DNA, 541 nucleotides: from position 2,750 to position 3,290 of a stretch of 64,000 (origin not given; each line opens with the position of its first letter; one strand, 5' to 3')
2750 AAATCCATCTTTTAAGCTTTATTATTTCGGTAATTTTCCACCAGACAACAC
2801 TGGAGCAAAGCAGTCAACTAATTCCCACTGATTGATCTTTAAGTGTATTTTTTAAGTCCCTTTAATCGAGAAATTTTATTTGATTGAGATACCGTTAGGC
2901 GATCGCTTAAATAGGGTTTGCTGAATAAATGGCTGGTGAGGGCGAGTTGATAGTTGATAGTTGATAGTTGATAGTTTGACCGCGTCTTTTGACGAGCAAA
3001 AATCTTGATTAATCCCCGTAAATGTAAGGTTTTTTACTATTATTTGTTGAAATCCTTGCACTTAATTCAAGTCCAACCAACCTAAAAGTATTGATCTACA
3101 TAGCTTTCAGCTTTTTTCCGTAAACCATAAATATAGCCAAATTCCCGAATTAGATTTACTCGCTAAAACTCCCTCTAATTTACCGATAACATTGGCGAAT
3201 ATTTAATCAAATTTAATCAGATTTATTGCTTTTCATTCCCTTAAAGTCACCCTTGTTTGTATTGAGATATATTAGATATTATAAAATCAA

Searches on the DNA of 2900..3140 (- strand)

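Call 54: search_dna_similar(query=window:2900-3140:-, collection=plasmids, mode=distant, max_evalue=0.001, max_rows=40)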
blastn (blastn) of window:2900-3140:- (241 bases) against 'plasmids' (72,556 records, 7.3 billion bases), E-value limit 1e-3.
Records with a match: 19; places in all: 55; records where one place covers at least 80% of the query: 0.
Best place of each record, by identity: >=99% 18; 90-95% 1.
By first word of the organism name: Escherichia 18; Annamia 1.
By predicted mobility (MOB-suite, as given by PLSDB): conjugative 14; non-mobilizable 5.
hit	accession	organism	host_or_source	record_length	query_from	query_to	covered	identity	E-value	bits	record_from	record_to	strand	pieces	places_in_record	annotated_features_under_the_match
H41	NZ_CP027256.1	Escherichia coli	enviroment sample,cow dung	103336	165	196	13%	100.0%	3e-6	59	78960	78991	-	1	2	none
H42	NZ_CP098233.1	Escherichia coli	bovine,whole organism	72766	165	196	13%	100.0%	3e-6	59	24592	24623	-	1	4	none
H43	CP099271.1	Escherichia coli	culture,Pooled soil sample collected ...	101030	165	196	13%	100.0%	3e-6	59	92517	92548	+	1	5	none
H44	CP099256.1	Escherichia coli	culture,Pooled soil sample collected ...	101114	165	196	13%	100.0%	3e-6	59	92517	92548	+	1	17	none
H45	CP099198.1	Escherichia coli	culture,Pooled sediment sample ...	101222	165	196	13%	100.0%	3e-6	59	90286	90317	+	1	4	none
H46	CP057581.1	Escherichia coli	culture,Pooled cattle faecal samples ...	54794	165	196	13%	100.0%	3e-6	59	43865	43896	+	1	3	none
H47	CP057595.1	Escherichia coli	culture,Pooled cattle faecal samples ...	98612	165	196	13%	100.0%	3e-6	59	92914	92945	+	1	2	none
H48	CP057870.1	Escherichia coli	culture,Pooled cattle faecal samples ...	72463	165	196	13%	100.0%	3e-6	59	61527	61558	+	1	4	none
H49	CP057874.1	Escherichia coli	culture,Pooled cattle faecal samples ...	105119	165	196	13%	100.0%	3e-6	59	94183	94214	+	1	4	none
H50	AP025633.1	Annamia dubia NIES-4383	-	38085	164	196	14%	93.9%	4e-4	52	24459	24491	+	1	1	none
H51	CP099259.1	Escherichia coli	culture,Pooled soil sample collected ...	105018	168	196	12%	100.0%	1e-4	54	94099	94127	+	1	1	none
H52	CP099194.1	Escherichia coli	culture,Pooled sediment sample ...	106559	168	196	12%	100.0%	1e-4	54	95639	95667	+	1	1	none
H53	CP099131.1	Escherichia coli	culture,Pooled sediment sample ...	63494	168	196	12%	100.0%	1e-4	54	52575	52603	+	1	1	none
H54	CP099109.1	Escherichia coli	culture,Pooled soil sample collected ...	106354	168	196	12%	100.0%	1e-4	54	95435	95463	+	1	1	none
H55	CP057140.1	Escherichia coli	culture,Pooled cattle faecal samples ...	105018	168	196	12%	100.0%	1e-4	54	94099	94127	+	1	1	none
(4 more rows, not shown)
